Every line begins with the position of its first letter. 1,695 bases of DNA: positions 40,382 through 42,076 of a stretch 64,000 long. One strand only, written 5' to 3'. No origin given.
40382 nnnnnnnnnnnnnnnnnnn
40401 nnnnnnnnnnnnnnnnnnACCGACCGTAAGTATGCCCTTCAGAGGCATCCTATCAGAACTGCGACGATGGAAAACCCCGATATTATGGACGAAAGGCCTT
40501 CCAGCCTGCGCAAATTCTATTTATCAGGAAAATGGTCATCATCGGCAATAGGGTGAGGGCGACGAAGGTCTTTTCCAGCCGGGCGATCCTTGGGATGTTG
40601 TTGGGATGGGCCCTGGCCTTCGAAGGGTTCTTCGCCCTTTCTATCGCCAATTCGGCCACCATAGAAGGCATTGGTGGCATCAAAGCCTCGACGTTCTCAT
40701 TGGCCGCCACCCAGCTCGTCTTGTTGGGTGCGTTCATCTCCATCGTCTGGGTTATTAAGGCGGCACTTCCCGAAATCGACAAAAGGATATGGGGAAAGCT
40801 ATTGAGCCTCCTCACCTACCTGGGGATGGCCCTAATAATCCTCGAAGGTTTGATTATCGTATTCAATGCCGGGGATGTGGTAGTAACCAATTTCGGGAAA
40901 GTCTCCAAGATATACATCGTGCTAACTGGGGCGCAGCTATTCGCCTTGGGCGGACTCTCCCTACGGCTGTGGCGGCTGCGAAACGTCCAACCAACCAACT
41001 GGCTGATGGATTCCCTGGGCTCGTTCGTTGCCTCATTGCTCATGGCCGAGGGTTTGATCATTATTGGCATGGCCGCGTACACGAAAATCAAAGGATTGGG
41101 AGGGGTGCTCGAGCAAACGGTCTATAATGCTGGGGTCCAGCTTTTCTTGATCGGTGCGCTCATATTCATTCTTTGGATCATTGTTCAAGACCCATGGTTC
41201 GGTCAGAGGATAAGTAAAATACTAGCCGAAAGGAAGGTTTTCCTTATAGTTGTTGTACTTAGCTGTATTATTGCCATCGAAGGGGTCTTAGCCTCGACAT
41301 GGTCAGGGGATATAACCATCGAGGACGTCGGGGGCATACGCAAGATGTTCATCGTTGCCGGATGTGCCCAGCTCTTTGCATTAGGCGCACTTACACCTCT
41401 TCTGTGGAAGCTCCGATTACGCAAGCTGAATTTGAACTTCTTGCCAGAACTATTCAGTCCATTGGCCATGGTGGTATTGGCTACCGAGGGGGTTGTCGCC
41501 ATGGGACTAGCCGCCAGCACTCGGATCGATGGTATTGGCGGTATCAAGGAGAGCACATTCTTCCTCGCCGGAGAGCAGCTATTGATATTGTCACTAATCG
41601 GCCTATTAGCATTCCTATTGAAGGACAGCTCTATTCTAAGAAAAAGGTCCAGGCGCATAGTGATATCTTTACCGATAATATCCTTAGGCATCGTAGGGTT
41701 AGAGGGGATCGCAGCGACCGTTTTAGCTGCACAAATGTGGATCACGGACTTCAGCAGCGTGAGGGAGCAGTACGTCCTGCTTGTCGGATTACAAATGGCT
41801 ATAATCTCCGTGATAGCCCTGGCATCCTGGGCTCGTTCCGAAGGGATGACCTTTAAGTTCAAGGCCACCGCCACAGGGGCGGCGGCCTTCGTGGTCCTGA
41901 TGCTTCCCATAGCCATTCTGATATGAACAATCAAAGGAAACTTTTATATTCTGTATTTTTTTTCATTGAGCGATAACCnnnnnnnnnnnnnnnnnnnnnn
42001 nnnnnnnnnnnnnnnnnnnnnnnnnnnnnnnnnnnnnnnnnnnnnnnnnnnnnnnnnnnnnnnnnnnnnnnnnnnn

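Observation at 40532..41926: Membrane protein made of six tandem 2-TM modules with exact E-30-Q-12-W register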

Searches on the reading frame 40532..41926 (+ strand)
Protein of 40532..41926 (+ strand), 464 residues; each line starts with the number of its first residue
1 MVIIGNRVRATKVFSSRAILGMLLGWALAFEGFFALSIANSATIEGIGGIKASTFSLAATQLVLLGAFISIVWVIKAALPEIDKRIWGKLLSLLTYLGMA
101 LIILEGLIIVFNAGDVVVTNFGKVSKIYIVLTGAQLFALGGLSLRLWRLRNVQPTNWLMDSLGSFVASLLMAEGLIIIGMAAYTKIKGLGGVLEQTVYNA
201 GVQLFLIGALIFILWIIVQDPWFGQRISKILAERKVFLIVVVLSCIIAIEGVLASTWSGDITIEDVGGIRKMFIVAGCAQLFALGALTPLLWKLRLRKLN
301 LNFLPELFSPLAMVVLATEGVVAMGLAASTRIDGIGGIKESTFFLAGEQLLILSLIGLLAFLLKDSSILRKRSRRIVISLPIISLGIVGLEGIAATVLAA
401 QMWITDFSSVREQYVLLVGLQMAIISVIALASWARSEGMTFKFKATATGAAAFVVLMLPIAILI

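Call 4: search_protein_families(library=pfam, proteins=[window:40532-41926:+], max_evalue=10)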
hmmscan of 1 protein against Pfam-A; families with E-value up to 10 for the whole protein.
window:40532-41926:+ (464 aa): 1 family
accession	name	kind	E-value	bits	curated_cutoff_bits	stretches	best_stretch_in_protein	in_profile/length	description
PF17370.7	DUF5392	-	8.2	7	25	0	51-102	26-76/139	Family of unknown function (DUF5392)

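Call 5: search_protein_families(library=ncbifam, proteins=[window:40532-41926:+], max_evalue=10)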
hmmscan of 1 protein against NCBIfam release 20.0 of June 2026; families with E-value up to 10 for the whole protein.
window:40532-41926:+ (464 aa): 0 families

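Call 9: find_homologous_proteins(query=window:40532-41923:+, max_evalue=0.001)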
Query window:40532-41923:+ (464 aa): 47 proteins with E <= 0.001 among 8000 candidates.
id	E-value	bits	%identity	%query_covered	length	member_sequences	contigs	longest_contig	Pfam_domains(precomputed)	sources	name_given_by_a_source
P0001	4.7e-278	940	100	100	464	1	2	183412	-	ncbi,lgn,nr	ncbi:MAG: hypothetical protein NT131_07575 [Methanomassiliicoccales archaeon]|nr:hypothetical protei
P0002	3.5e-198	677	69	99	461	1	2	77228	-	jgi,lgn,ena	-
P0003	1.1e-184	633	66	100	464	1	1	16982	-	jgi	jgi:hypothetical protein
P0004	7.8e-151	521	57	98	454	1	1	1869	-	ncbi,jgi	jgi:hypothetical protein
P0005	3.9e-147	509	57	97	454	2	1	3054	-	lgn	-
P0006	4.0e-146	505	58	95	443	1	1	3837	-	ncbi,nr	ncbi:MAG: hypothetical protein MIO90_06095 [Methanomassiliicoccales archaeon]|nr:hypothetical protei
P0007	2.3e-145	503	57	97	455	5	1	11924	-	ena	-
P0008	1.0e-141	491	56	97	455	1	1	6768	-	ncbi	-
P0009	4.6e-140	486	54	95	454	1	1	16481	-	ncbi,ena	-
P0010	1.0e-129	451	52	98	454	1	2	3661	-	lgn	-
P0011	2.5e-125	437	50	97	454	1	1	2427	-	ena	-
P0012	1.1e-124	435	51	96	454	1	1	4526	-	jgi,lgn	jgi:hypothetical protein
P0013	3.7e-124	433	51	98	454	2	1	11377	-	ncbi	ncbi:hypothetical protein DSECCO2_359390 [anaerobic digester metagenome]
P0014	4.6e-124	433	51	98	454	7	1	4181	-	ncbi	-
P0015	6.8e-124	432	49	98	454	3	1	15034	-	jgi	-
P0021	4.8e-121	423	49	96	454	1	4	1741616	-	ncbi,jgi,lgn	-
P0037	1.8e-53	200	33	97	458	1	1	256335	-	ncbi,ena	-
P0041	3.4e-49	186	33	96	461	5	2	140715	-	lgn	-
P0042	4.2e-49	186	29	97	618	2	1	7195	-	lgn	-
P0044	3.2e-48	183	34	92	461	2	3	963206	-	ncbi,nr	ncbi:MAG: hypothetical protein QHH00_04120 [Methanomassiliicoccales archaeon]|nr:hypothetical protei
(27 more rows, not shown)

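Call 17: predict_structure(alignment_id=A1)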
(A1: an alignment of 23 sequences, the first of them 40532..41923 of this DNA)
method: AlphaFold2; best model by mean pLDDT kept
length: 464 residues; sequences in the alignment: 23
mean_pLDDT: 80.4   pTM: 0.80
mean pLDDT of the five models: 80.4, 79.1, 79.0, 78.6, 77.7
residues with pLDDT >= 90: 157; 70-90: 213; 50-70: 64; < 50: 30
segments of 3 or more residues with pLDDT < 50: 1-12, 45-49, 188-191, 333-335, 405-409
pLDDT, mean of each block of 10 residues (from residue 1): 36 71 88 78 50 73 90 87 83 91 89 65 70 90 91 86 93 89 57 72 94 89 73 86 93 80 58 84 94 89 88 93 78 53 84 93 84 86 92 82 49 76 92 82 89 91 84
secondary structure, 60 per line:
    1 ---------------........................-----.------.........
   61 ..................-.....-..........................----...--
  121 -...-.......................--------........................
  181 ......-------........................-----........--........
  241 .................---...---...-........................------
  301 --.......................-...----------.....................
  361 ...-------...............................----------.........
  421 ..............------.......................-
elements in order: H16-39 H52-78 H80-84 H86-111 E116-118 E122-124 H126-148 H157-183 E184-186 H194-217 H223-230 H233-257 E261-263 E267-269 H271-294 H303-325 H340-363 H371-401 H412-434 H441-463

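Call 18: search_protein_representatives(protein=window:40532-41923:+)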
Query: 464 residues. Proteins with E-value up to 0.001 (for the whole library): 49; up to 1e-10: 35; up to 1e-30: 10. The best 49 are listed.
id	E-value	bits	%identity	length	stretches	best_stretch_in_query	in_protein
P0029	1.3e-114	400.0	47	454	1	13-463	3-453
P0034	1.9e-92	326.9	52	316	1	149-463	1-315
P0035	2.2e-89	316.9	55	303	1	162-464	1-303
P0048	1.1e-60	222.3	33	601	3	91-370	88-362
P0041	1.1e-49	186.1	38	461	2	165-371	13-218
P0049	1.3e-49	185.8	31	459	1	15-463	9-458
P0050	1.0e-47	179.6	29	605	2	20-463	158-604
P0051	4.5e-40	154.4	31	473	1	16-464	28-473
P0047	2.1e-32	129.1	37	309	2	162-388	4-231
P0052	3.6e-31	125.0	36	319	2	162-384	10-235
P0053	5.2e-29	117.9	29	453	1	16-438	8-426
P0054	1.1e-28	116.9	31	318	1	158-463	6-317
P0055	2.7e-27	112.3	27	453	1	17-439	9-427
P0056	7.9e-27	110.7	34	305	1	163-462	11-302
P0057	4.6e-26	108.2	30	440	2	37-295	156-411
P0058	6.1e-25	104.5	28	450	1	17-462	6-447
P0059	1.2e-24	103.6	30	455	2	17-369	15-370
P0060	1.3e-23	100.1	33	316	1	21-460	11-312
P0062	2.2e-20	89.5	37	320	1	165-463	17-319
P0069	3.9e-15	72.2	35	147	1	160-295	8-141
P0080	3.1e-09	52.8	35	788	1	163-359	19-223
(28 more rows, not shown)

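Call 22: fold_search(model_id=the predicted structure, library=pdb)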
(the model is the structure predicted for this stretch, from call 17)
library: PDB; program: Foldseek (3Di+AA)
matches with E <= 10: 245; with E <= 0.001: 0
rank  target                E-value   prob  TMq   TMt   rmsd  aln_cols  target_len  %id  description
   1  9a6h_A                3.6e-02  0.44  0.16  0.11  23.2       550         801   12  Integrative model of MRPA-MRPD by crosslinking MS and deep learning (released 2024-09-18)
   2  7wag                  9.3e-02  0.54  0.24  0.23  18.5       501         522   16  Crystal structure of MurJ squeezed form (released 2022-06-01)
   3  8pnl_C                1.8e-01  0.38  0.22  0.21  17.7       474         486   15  Outward-open conformation of a Major Facilitator Superfamily (MFS) transporter MHAS2168, a homologue of Rv1410 from M. (released 2023-10-18)
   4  1ehk_A                2.3e-01  0.15  0.15  0.14  24.3       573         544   12  CRYSTAL STRUCTURE OF THE ABERRANT BA3-CYTOCHROME-C OXIDASE FROM THERMUS THERMOPHILUS (released 2001-02-22)
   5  8tf5                  2.7e-01  0.33  0.18  0.22  29.3       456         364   12  Crystal structure of orphan G protein-coupled receptor 6, pseudoapo form (released 2024-12-04)
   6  8ubw                  3.2e-01  0.28  0.22  0.23  16.8       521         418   12  Choline-bound FLVCR1 (released 2024-03-27)
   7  4l6r                  3.7e-01  0.25  0.16  0.19  23.0       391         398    9  Structure of the class B human glucagon G protein coupled receptor (released 2013-07-24)
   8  8pm6                  3.8e-01  0.06  0.11  0.07  31.1       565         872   12  Human bile salt export pump (BSEP) in complex with inhibitor GBM in nanodiscs (released 2023-11-22)
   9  6cfw_H                4.2e-01  0.33  0.24  0.22  23.1       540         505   11  cryoEM structure of a respiratory membrane-bound hydrogenase (released 2018-05-23)
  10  4igg_B                4.4e-01  0.20  0.19  0.13  28.9       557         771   11  Full-length human alpha-catenin crystal structure (released 2012-12-26)
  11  9w1p_A                4.6e-01  0.15  0.17  0.18  18.6       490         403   14  G6P-bound human SLC37A4 lateral dimer (released 2025-11-19)
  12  8vlg_B                4.7e-01  0.07  0.13  0.12  23.4       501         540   12  Cryo-EM structure of human HGSNAT bound with Acetyl-CoA and substrate analog (released 2024-06-26)
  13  8jzx_A                5.4e-01  0.11  0.16  0.16  17.8       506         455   12  SLC15A4 inhibitor complex (released 2023-09-27)
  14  8ubx                  5.9e-01  0.23  0.23  0.25  17.0       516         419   12  Ethanolamine-bound FLVCR1 (released 2024-03-27)
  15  8uby                  6.4e-01  0.18  0.22  0.24  18.5       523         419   13  Choline-bound FLVCR1 (released 2024-03-27)
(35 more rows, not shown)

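Call 23: find_encoding_contigs(protein=P0021, flank=10000, max_places=2)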
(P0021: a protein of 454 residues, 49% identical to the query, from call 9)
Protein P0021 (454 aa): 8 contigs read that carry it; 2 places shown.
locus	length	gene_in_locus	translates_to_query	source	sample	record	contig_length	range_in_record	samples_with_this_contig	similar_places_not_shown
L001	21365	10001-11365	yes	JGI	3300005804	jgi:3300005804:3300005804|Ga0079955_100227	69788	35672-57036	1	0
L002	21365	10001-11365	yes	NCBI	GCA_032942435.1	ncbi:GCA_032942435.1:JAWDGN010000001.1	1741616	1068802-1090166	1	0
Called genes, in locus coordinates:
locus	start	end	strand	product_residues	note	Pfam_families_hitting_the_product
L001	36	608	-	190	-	PF14394:DUF4423 (weak), PF12840:HTH_20, PF01022:HTH_5, PF12802:MarR_2 (weak), PF13412:HTH_24 (weak)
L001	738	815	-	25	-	-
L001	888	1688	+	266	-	PF02517:Rce1-like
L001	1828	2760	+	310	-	PF02729:OTCace_N, PF00185:OTCace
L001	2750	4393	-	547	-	PF01368:DHH (weak), PF02272:DHHA1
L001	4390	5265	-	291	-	PF13482:RNase_H_2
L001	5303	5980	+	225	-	PF00149:Metallophos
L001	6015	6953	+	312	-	PF01073:3Beta_HSD, PF01370:Epimerase, PF02719:Polysacc_synt_2, PF04321:RmlD_sub_bind, PF05368:NmrA (weak), PF16363:GDP_Man_Dehyd, PF13460:NAD_binding_10, PF07993:NAD_binding_4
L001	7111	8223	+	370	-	PF04055:Radical_SAM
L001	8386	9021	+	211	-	PF02607:B12-binding_2, PF02310:B12-binding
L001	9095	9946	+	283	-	PF24038:DUF7347 (faint), PF01022:HTH_5 (weak)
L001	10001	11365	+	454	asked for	-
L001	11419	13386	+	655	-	PF05378:Hydant_A_N, PF13941:MutL (faint), PF09587:PGA_cap (weak), PF01968:Hydantoinase_A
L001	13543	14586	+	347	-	PF03773:ArsP_1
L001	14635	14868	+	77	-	PF13192:Thioredoxin_3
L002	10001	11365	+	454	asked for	-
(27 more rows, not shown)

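Call 24: find_encoding_contigs(protein=P0037, flank=8000, max_places=1)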
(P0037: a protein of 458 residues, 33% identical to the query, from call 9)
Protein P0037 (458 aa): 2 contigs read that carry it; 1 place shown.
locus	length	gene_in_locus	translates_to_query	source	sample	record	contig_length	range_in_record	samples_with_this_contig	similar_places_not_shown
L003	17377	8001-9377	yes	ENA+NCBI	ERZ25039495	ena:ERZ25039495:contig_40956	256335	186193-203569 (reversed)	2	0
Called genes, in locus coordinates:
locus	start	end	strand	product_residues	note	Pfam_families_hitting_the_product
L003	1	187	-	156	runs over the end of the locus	PF12797:Fer4_2 (weak), PF12837:Fer4_6 (faint), PF13237:Fer4_10, PF14697:Fer4_21, PF12838:Fer4_7, PF13187:Fer4_9, PF00037:Fer4 (weak), PF12838:Fer4_7 (weak), +3 more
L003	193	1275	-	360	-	PF00374:NiFeSe_Hases, PF00346:Complex1_49kDa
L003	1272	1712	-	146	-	PF00329:Complex1_30kDa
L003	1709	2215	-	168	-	PF01058:Oxidored_q6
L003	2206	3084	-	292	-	PF00146:NADHdh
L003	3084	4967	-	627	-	PF00662:Proton_antipo_N, PF00361:Proton_antipo_M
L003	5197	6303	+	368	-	PF04055:Radical_SAM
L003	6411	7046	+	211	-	PF02607:B12-binding_2, PF02310:B12-binding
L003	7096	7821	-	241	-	PF04307:YdjM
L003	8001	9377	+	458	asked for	-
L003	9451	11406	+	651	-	PF05378:Hydant_A_N, PF13941:MutL (faint), PF01968:Hydantoinase_A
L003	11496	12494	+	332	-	PF01208:URO-D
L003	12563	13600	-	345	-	PF01208:URO-D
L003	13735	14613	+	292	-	PF17651:Raco_middle, PF14574:RACo_C_ter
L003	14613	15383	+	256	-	PF14574:RACo_C_ter, PF13187:Fer4_9 (faint), PF00037:Fer4 (faint), PF12837:Fer4_6 (faint), PF12838:Fer4_7, PF14697:Fer4_21 (weak)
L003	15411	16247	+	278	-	PF00753:Lactamase_B, PF23023:Anti-Pycsar_Apyc1, PF12706:Lactamase_B_2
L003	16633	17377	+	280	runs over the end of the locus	-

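Call 25: find_encoding_contigs(protein=P0044, flank=8000, max_places=1)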
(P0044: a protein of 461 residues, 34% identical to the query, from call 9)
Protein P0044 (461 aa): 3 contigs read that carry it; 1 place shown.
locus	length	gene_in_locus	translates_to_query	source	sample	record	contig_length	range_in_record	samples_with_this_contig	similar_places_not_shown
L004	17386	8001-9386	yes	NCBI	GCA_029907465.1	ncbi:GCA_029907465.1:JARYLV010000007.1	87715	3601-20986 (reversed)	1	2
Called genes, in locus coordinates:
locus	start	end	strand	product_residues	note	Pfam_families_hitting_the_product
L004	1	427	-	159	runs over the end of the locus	PF04101:Glyco_tran_28_C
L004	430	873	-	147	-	PF08660:Alg14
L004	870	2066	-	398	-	PF00535:Glycos_transf_2, PF10111:Glyco_tranf_2_2 (faint), PF13641:Glyco_tranf_2_3, PF00535:Glycos_transf_2, PF13632:Glyco_trans_2_3, PF02709:Glyco_transf_7C (weak)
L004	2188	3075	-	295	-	PF00535:Glycos_transf_2, PF13641:Glyco_tranf_2_3 (weak)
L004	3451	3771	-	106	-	-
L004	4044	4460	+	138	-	-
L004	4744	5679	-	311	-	PF00701:DHDPS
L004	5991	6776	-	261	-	PF02517:Rce1-like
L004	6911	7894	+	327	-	PF07760:DUF1616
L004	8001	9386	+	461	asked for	-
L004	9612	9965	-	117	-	-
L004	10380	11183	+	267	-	PF10111:Glyco_tranf_2_2 (weak), PF13641:Glyco_tranf_2_3 (faint), PF00535:Glycos_transf_2 (faint)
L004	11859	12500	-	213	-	PF09997:DUF2238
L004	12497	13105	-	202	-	-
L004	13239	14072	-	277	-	PF00582:Usp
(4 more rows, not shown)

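Call 32: search_solved_structures(query=A1, max_evalue=10)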
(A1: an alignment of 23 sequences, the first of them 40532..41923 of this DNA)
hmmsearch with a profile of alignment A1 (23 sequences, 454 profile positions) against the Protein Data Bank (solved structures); distinct sequences matched with E-value up to 10: 0.

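Call 36: find_related_loci(query=A2, collection=genome_contigs, flank=10000)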
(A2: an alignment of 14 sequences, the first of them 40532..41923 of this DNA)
Query A2 (464 aa) in genome_contigs; peptide patterns used: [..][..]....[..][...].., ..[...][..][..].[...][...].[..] (x = any residue, [..] = any of these).
65 stretches matched a pattern; 10 encode a relative of the query (tblastn E <= 1e-3); 10 distinct loci.
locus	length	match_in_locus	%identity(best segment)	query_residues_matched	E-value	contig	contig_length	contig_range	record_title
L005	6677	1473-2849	57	6-464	5e-161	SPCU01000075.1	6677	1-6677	MAG: Methanomassiliicoccus sp. isolate das_tool.metabat2.44 k141_618629, whole genome shotgun sequence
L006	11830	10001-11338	54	8-453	4e-135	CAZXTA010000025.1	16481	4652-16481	MAG TPA_asm: uncultured Methanomassiliicoccus sp. isolate SRP178699_co1_481 genome assembly, contig: NODE_4435_length_16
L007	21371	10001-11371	48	4-464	1e-130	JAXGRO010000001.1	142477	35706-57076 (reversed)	MAG: Methanomassiliicoccales archaeon isolate AnMBR.bin351 bin351_1, whole genome shotgun sequence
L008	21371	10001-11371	50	5-464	7e-130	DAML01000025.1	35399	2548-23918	MAG TPA_asm: Methanomassiliicoccaceae archaeon UBA472 UBA472_contig_28216, whole genome shotgun sequence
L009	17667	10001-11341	47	12-455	4e-125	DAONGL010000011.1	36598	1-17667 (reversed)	MAG TPA_asm: Methanomassiliicoccales archaeon isolate AMR_MDS_3818 NODE_1097_length_36598_cov_11.725529, whole genome sh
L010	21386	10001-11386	46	3-464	3e-120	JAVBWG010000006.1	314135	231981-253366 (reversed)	MAG: Methanomassiliicoccales archaeon isolate ZNE14_Bin65 all_Scaff005839, whole genome shotgun sequence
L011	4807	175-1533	47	12-464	3e-117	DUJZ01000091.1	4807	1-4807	MAG TPA_asm: Methanomassiliicoccales archaeon isolate UBA8940 contig_41393, whole genome shotgun sequence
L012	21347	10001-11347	49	15-464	1e-113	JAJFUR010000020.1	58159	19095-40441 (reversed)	MAG: Methanobacteriota archaeon isolate bin.495 k141_1519083, whole genome shotgun sequence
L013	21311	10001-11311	47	12-448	3e-111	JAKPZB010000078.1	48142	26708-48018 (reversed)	MAG: Methanobacteriota archaeon isolate USCA_maxbin.116 k141_167213, whole genome shotgun sequence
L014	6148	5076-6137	50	5-433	1e-94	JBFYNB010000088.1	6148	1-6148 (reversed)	MAG: Methanomassiliicoccales archaeon isolate PPR_0077 scaffold_5786, whole genome shotgun sequence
